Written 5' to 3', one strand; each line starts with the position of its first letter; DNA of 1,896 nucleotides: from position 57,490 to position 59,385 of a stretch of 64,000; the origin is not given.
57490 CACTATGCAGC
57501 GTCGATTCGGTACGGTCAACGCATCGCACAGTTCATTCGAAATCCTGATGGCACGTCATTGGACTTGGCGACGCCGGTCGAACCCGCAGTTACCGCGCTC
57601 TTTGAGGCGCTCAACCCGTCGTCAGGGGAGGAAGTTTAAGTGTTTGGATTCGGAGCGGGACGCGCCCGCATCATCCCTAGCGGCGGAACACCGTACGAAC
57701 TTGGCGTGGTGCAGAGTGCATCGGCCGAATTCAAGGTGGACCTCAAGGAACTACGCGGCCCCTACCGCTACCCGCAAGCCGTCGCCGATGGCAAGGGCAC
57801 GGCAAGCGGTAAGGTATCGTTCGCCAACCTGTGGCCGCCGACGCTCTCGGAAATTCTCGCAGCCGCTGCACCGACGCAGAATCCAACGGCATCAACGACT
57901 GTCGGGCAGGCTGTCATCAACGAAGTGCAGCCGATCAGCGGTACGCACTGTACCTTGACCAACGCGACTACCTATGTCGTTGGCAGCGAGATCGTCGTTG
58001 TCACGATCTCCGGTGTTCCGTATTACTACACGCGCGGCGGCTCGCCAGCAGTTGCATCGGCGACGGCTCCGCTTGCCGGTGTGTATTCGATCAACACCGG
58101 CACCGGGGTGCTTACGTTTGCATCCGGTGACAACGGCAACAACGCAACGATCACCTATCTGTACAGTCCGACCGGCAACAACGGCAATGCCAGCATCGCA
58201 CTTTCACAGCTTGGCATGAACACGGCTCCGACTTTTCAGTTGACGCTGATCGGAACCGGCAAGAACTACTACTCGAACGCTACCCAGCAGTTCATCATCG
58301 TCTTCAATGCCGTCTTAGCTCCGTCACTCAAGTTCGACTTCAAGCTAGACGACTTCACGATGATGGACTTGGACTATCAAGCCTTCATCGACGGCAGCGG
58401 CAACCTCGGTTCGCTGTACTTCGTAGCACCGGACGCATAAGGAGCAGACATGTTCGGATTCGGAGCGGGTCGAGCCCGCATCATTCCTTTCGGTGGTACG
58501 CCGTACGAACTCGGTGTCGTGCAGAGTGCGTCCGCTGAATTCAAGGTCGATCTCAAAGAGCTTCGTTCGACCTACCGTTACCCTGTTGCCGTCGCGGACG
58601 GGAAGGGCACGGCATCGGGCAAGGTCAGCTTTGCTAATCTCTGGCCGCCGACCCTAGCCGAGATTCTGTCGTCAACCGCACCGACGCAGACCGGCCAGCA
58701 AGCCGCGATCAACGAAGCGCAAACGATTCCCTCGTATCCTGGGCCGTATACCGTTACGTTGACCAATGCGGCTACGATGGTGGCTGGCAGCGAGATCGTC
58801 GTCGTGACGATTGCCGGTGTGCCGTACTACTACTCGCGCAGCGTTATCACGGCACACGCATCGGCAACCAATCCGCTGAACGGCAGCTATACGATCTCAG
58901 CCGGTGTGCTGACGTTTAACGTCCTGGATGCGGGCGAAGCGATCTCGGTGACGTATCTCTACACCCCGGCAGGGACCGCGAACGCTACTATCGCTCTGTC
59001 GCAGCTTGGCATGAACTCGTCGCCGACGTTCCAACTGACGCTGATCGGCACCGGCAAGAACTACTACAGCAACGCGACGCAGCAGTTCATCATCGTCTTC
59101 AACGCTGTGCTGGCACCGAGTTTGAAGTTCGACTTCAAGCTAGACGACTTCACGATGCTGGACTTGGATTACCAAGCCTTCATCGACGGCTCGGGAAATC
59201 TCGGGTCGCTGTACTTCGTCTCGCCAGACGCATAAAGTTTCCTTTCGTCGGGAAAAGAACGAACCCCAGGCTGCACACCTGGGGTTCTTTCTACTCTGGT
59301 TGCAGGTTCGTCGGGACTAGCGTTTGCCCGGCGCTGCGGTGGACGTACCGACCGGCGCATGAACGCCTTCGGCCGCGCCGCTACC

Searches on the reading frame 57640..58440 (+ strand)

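Call 31: search_protein_families(library=phrogs, proteins=[window:57640-58440:+], max_evalue=0.001)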
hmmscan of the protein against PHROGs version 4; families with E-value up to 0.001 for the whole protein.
window:57640-58440:+ (266 aa): 1 family
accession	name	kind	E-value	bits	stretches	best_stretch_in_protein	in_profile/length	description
phrog_8234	-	unknown function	1.8e-26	93.9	1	16-254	27-246/255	-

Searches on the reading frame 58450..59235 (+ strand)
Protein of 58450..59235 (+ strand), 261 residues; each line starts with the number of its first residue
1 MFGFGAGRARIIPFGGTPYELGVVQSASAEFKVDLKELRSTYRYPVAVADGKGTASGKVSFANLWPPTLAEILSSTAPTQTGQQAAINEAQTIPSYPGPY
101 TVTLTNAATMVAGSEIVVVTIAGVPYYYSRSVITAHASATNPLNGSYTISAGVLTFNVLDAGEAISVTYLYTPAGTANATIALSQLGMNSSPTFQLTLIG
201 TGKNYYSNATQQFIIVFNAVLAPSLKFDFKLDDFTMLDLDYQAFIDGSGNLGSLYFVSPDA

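Call 31: search_protein_families(library=phrogs, proteins=[window:58450-59235:+], max_evalue=0.001)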
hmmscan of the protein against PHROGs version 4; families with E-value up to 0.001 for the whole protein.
window:58450-59235:+ (261 aa): 3 families
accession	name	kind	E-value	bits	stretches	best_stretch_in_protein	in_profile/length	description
phrog_8234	-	unknown function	4.1e-23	82.9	1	16-249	27-246/255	-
phrog_2729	-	head and packaging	1.4e-06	28.9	1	23-257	29-246/252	virion structural protein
phrog_807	-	tail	7e-05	23.4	1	21-246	32-237/256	major tail protein with Ig-like domain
